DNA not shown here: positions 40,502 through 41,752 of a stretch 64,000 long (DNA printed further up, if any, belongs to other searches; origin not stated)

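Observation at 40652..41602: DsbA-like protein whose thioredoxin-fold elements occur in swapped order (possible circular permutation or rearranged gene)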

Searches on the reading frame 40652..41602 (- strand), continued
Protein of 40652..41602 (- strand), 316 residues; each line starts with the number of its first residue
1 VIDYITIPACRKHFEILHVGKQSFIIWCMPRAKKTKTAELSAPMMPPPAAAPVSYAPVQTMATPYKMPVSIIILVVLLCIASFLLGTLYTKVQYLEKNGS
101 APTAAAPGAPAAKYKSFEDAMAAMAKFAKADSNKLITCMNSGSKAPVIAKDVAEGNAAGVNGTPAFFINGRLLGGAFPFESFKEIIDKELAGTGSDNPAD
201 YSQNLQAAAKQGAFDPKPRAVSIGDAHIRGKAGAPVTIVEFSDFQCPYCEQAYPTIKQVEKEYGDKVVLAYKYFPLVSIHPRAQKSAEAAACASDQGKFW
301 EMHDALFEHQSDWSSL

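Call 18: predict_structure(alignment_id=A1)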
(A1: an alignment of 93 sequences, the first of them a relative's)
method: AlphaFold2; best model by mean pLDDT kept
length: 256 residues; sequences in the alignment: 93
mean_pLDDT: 93.9   pTM: 0.79
mean pLDDT of the five models: 93.9, 93.2, 93.2, 92.8, 92.4
residues with pLDDT >= 90: 227; 70-90: 12; 50-70: 8; < 50: 9
segments of 3 or more residues with pLDDT < 50: 39-47
pLDDT, mean of each block of 10 residues (from residue 1): 81 96 93 69 50 94 99 98 98 98 98 98 99 98 98 97 97 98 98 98 98 98 98 99 98 95
secondary structure, 60 per line:
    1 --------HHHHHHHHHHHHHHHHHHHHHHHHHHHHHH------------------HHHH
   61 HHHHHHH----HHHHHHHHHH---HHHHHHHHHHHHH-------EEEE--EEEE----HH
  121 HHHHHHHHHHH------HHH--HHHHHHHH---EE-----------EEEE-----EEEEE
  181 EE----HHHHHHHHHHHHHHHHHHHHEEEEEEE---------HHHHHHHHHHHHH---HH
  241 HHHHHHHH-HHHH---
elements in order: H9-38 H57-67 H72-81 H85-97 E105-108 E111-114 H119-131 H143-150 E167-170 E176-182 H187-206 E207-213 H223-235 H239-248 H250-253

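Call 19: find_encoding_contigs(protein=P0005, flank=10000, max_places=2)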
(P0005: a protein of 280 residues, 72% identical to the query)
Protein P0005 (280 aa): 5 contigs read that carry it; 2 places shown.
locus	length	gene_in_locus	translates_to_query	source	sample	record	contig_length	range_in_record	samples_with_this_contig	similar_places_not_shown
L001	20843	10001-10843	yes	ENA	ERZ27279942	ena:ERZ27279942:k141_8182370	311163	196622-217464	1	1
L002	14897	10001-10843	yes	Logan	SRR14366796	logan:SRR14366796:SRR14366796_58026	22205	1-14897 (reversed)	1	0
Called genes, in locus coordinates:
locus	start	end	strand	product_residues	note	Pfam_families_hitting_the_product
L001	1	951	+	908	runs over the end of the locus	PF07517:SecA_DEAD, PF01043:SecA_PP_bind, PF21090:P-loop_SecA, PF07516:SecA_SW, PF02810:SEC-C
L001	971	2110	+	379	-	PF13462:Thioredoxin_4, PF01323:DSBA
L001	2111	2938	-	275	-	PF24827:AstE_AspA_cat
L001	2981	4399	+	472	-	PF01053:Cys_Met_Meta_PP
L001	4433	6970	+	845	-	PF00690:Cation_ATPase_N, PF00122:E1-E2_ATPase, PF00702:Hydrolase, PF13246:Cation_ATPase, PF00689:Cation_ATPase_C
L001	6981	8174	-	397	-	PF12704:MacB_PCD, PF02687:FtsX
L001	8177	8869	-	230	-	PF02463:SMC_N (weak), PF00005:ABC_tran, PF13304:AAA_21 (faint)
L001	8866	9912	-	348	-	PF25917:BSH_RND, PF25973:BSH_CzcB (weak), PF25984:BSH_YknX (weak), PF25990:Beta-barrel_YknX, PF26002:Beta-barrel_AprE (weak), PF25967:RND-MFP_C, PF25975:CzcB_C (weak), PF25989:YknX_C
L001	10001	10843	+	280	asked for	PF13462:Thioredoxin_4, PF01323:DSBA, PF13098:Thioredoxin_2 (faint), PF13462:Thioredoxin_4, PF01323:DSBA (weak)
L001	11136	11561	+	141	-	-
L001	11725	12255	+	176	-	PF01641:SelR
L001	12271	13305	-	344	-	PF01078:Mg_chelatase (faint), PF05496:RuvB_N, PF00004:AAA, PF07728:AAA_5 (weak), PF17864:AAA_lid_4, PF05491:WHD_RuvB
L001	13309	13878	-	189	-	PF01330:RuvA_N, PF14520:HHH_5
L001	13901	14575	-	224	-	PF02075:RuvC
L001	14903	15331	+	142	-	PF01475:FUR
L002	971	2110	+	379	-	PF13462:Thioredoxin_4, PF01323:DSBA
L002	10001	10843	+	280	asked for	PF13462:Thioredoxin_4, PF01323:DSBA, PF13098:Thioredoxin_2 (faint), PF13462:Thioredoxin_4, PF01323:DSBA (weak)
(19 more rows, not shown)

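Call 22: fold_search(model_id=the predicted structure, library=pdb)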
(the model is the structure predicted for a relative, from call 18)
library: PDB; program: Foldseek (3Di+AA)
matches with E <= 10: 248; with E <= 0.001: 1
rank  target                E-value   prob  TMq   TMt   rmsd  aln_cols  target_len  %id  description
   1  1un2                  1.8e-05  1.00  0.49  0.64   5.2       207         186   18  Crystal structure of circularly permuted CPDSBA_Q100T99: Preserved Global Fold and Local Structural Adjustments (released 2003-09-26)
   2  4n30                  7.9e-03  1.00  0.30  0.41   3.2        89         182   26  Crystal structure of Pseudomonas aeruginosa DsbA2 (released 2013-12-04)
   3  3gyk_B                1.2e-02  1.00  0.31  0.45   1.2        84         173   32  The crystal structure of a thioredoxin-like oxidoreductase from Silicibacter pomeroyi DSS-3 (released 2009-06-09)
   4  3eu3                  1.3e-02  1.00  0.29  0.39   3.0        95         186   29  Crystal Structure of BdbD from Bacillus subtilis (reduced) (released 2009-06-16)
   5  1z6m                  1.8e-02  1.00  0.32  0.46   3.1        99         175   20  Structure of Conserved Protein of Unknown Function from Enterococcus faecalis V583 (released 2005-05-03)
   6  5idr_F                1.8e-02  0.90  0.27  0.31  15.4       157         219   20  Crystal structure of Proteus Mirabilis ScsC in a transitional conformation (released 2017-08-02)
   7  7unn                  2.0e-02  1.00  0.27  0.28   2.9        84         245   36  Thiol-disulfide oxidoreductase TsdA from Corynebacterium diphtheriae (released 2022-04-20)
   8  7jve_F                2.1e-02  1.00  0.31  0.32   2.6        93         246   24  Crystal structure of Salmonella enterica Typhimurium BcfH (released 2021-04-21)
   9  3gyk_A                2.7e-02  1.00  0.31  0.45   1.2        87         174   32  The crystal structure of a thioredoxin-like oxidoreductase from Silicibacter pomeroyi DSS-3 (released 2009-06-09)
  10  4gxz_D                2.7e-02  0.95  0.20  0.30  10.6       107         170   19  Crystal structure of a periplasmic thioredoxin-like protein from Salmonella enterica serovar Typhimurium (released 2013-07-17)
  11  9edl_B                2.8e-02  1.00  0.30  0.33   2.7        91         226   22  Crystal structure of Francisella tularensis DsbA1 (released 2024-12-18)
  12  4gxz_C                2.8e-02  0.84  0.21  0.30  10.1       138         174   17  Crystal structure of a periplasmic thioredoxin-like protein from Salmonella enterica serovar Typhimurium (released 2013-07-17)
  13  9edl_A                4.0e-02  1.00  0.30  0.34   2.6        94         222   22  Crystal structure of Francisella tularensis DsbA1 (released 2024-12-18)
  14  7jve_B                4.3e-02  1.00  0.31  0.31   2.7        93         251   24  Crystal structure of Salmonella enterica Typhimurium BcfH (released 2021-04-21)
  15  3gv1_A                4.5e-02  0.99  0.24  0.41   3.7        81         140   25  Crystal structure of disulfide interchange protein from Neisseria gonorrhoeae (released 2009-04-14)
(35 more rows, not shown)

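Call 26: find_related_loci(query=A1, collection=genome_contigs, flank=6000)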
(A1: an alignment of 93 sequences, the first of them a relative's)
Query A1 (256 aa) in genome_contigs; peptide patterns used: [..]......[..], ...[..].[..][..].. (x = any residue, [..] = any of these).
600 stretches matched a pattern (row limit reached: there are more); 587 encode a relative of the query (tblastn E <= 1e-3); the best 80 are kept; 80 distinct loci.
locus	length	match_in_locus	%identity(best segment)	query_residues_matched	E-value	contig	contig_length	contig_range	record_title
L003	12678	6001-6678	48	22-256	3e-63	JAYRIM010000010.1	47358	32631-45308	MAG: Candidatus Levyibacteriota bacterium isolate SZ_szas25bin.53 k141_756766, whole genome shotgun sequence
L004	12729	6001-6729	46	13-248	4e-62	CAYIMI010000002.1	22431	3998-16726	MAG TPA_asm: uncultured Gammaproteobacteria bacterium isolate ERP119705_co24_607 genome assembly, contig: NODE_2499_leng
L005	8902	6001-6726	44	13-251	5e-61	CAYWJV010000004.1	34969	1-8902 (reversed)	MAG TPA_asm: uncultured Gammaproteobacteria bacterium isolate binchicken_co387_50 genome assembly, contig: NODE_740_leng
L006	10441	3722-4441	40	1-251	6e-51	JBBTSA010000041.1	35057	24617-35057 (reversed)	MAG: Patescibacteria group bacterium isolate H51-bin048_1 H51_bin048_1_000000000041, whole genome shotgun sequence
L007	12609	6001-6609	42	56-256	2e-44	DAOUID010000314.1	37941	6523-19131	MAG TPA_asm: Dehalococcoidia bacterium isolate S21_135 k103_988602, whole genome shotgun sequence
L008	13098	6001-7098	46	71-256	3e-42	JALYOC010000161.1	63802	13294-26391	MAG: Myxococcota bacterium isolate MDV bin1 SD1454-56_k127_983121, whole genome shotgun sequence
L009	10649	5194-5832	38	50-256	3e-42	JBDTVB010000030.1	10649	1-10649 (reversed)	MAG: Anaerolineaceae bacterium isolate cluster3_bin.58 NODE_28025_length_10649_cov_4.407967, whole genome shotgun sequen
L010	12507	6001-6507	41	63-248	3e-42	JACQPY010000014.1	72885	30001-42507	MAG: Candidatus Kerfeldbacteria bacterium isolate NC_groundwater_1319_Ag_S-0.2um_58_88 S_p2_S4_coassembly_k141_2676400,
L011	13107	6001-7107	41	62-256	1e-41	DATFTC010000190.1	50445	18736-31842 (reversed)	MAG TPA_asm: Myxococcaceae bacterium isolate SMAG_U9400 k141_3478721, whole genome shotgun sequence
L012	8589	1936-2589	39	39-256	1e-41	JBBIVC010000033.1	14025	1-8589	MAG: Thermoflexus sp. isolate PBS170224_bin_68 NODE_1507_length_14025_cov_4.898282, whole genome shotgun sequence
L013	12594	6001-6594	40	61-256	3e-41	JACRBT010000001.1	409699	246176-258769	MAG: Chloroflexi bacterium isolate NC_groundwater_1627_Pr3_B-0.1um_69_47 SR-2_scaffold_141_38427, whole genome shotgun s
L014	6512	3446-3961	41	60-248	9e-40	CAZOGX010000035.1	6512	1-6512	MAG TPA_asm: Candidatus Woesearchaeota archaeon isolate SRP170004_co1_557 genome assembly, contig: NODE_19261_length_651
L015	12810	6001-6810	41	71-256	2e-39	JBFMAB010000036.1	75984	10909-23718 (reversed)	MAG: Myxococcota bacterium isolate MAG127 MAG127_36, whole genome shotgun sequence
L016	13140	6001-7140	41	59-251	8e-39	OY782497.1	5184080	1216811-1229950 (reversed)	MAG: Myxococcota bacterium isolate 0c961c99-2a7e-4543-b017-306f11f6fc1d genome assembly, chromosome: 1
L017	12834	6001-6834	44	65-251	2e-38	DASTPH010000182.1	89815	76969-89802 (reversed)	MAG TPA_asm: Anaeromyxobacteraceae bacterium isolate SMAG_U2192 k141_1083333, whole genome shotgun sequence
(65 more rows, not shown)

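Call 33: search_protein_representatives(alignment_id=A1)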
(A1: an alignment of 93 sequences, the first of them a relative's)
Query: 93 sequences, 259 profile positions. Proteins with E-value up to 0.001 (for the whole library): 65100; up to 1e-10: 43368; up to 1e-30: 10111. The best 150 are listed.
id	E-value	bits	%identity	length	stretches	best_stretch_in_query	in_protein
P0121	1.3e-240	811.3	-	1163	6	64-254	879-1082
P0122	2.3e-237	800.7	-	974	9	66-254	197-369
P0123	1.5e-221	748.9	-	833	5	66-254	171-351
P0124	3.8e-218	737.8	-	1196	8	64-254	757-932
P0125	1.5e-209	709.6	-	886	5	62-254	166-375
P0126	3.5e-209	708.4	-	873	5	63-254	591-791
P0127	2.1e-196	666.5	-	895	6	61-255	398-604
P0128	3.8e-193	655.8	-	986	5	64-255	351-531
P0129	1.0e-190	647.9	-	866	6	65-254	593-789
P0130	2.1e-184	627.2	-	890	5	64-254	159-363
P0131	5.4e-181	616.0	-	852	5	63-254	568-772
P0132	2.3e-175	597.6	-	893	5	64-254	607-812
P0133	1.0e-171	585.6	-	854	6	61-256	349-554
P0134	2.3e-168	574.6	-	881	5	63-253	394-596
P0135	8.4e-167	569.5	-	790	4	61-252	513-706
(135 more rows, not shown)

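Call 34: find_encoding_contigs(protein=P0094, flank=6000, max_places=2)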
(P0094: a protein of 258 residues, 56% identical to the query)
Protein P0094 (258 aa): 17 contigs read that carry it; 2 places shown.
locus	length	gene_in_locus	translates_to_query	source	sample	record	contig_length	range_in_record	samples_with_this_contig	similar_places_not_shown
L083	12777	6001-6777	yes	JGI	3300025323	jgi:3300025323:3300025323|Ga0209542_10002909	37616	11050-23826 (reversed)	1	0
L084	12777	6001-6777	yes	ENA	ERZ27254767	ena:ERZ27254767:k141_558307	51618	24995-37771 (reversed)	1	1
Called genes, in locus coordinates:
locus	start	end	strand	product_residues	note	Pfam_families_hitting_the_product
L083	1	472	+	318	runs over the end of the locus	PF00890:FAD_binding_2 (faint), PF01134:GIDA (faint), PF01266:DAO (faint), PF03486:HI0933_like (faint), PF07992:Pyr_redox_2, PF12831:FAD_oxidored (weak), PF13738:Pyr_redox_3, PF00070:Pyr_redox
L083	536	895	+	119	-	PF06305:LapA_dom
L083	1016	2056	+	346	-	PF00768:Peptidase_S11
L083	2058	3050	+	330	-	PF01266:DAO (faint), PF07992:Pyr_redox_2, PF13434:Lys_Orn_oxgnase (faint), PF13738:Pyr_redox_3, PF00070:Pyr_redox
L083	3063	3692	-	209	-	PF01391:Collagen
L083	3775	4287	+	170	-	PF00293:NUDIX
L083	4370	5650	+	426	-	PF02812:ELFV_dehydrog_N, PF00208:ELFV_dehydrog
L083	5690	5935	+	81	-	-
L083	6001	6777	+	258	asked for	PF13098:Thioredoxin_2 (faint), PF01323:DSBA, PF13462:Thioredoxin_4, PF01323:DSBA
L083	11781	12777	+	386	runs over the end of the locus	PF00575:S1, PF23459:S1_RRP5 (faint), PF00575:S1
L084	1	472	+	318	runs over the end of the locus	PF00890:FAD_binding_2 (faint), PF01134:GIDA (faint), PF01266:DAO (faint), PF03486:HI0933_like (faint), PF07992:Pyr_redox_2, PF12831:FAD_oxidored (weak), PF13738:Pyr_redox_3, PF00070:Pyr_redox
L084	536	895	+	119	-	PF06305:LapA_dom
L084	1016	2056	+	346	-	PF00768:Peptidase_S11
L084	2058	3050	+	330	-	PF01266:DAO (faint), PF07992:Pyr_redox_2, PF13434:Lys_Orn_oxgnase (faint), PF13738:Pyr_redox_3, PF00070:Pyr_redox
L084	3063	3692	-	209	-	PF01391:Collagen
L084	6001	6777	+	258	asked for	PF13098:Thioredoxin_2 (faint), PF01323:DSBA, PF13462:Thioredoxin_4, PF01323:DSBA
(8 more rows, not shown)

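Call 35: find_encoding_contigs(protein=P0104, flank=6000, max_places=1)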
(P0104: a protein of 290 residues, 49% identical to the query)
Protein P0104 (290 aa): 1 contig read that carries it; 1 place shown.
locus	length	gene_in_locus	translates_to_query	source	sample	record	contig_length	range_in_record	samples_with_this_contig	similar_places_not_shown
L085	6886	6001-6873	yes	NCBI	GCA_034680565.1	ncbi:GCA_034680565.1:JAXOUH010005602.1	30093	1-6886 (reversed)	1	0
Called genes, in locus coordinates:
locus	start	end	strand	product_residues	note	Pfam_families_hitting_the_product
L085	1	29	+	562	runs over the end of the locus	PF04675:DNA_ligase_A_N, PF01068:DNA_ligase_A_M, PF04679:DNA_ligase_A_C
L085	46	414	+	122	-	PF09685:MamF_MmsF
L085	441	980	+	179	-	PF01195:Pept_tRNA_hydro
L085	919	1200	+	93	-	-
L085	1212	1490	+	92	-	-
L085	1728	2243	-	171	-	-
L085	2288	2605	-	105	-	PF00085:Thioredoxin, PF08534:Redoxin (weak), PF13098:Thioredoxin_2 (weak)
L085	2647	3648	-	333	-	-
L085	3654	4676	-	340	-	-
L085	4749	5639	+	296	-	PF00890:FAD_binding_2 (weak), PF01134:GIDA (faint), PF01266:DAO (faint), PF01946:Thi4 (faint), PF07992:Pyr_redox_2, PF12831:FAD_oxidored (weak), PF13738:Pyr_redox_3, PF00070:Pyr_redox, +1 more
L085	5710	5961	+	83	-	-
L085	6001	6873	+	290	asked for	PF13098:Thioredoxin_2 (faint), PF01323:DSBA (weak), PF13462:Thioredoxin_4, PF01323:DSBA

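Call 36: find_encoding_contigs(protein=P0057, flank=6000, max_places=1)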
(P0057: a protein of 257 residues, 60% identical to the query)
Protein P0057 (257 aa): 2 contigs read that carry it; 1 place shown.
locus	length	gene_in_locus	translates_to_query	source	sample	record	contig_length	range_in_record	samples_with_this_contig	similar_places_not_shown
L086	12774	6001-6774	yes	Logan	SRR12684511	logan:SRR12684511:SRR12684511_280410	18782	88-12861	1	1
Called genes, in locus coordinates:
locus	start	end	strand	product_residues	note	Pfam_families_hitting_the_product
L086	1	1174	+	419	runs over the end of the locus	?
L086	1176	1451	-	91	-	PF02001:DUF134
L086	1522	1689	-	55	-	-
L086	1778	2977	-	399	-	PF12704:MacB_PCD, PF02687:FtsX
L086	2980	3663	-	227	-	PF02463:SMC_N (weak), PF00005:ABC_tran, PF13304:AAA_21 (faint)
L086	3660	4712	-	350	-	PF25954:Beta-barrel_RND_2 (faint), PF25990:Beta-barrel_YknX, PF25967:RND-MFP_C, PF25975:CzcB_C (weak), PF25989:YknX_C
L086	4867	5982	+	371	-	PF04055:Radical_SAM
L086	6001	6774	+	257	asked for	PF13462:Thioredoxin_4, PF01323:DSBA, PF13462:Thioredoxin_4, PF01323:DSBA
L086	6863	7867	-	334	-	PF00493:MCM (faint), PF01078:Mg_chelatase (faint), PF05496:RuvB_N, PF06068:TIP49 (faint), PF00004:AAA, PF07728:AAA_5, PF17864:AAA_lid_4, PF05491:WHD_RuvB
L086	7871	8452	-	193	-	PF01330:RuvA_N, PF14520:HHH_5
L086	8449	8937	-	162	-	PF02075:RuvC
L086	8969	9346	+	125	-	-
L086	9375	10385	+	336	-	PF03462:PCRF, PF00472:RF-1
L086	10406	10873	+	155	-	-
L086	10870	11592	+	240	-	PF00005:ABC_tran, PF13304:AAA_21 (faint)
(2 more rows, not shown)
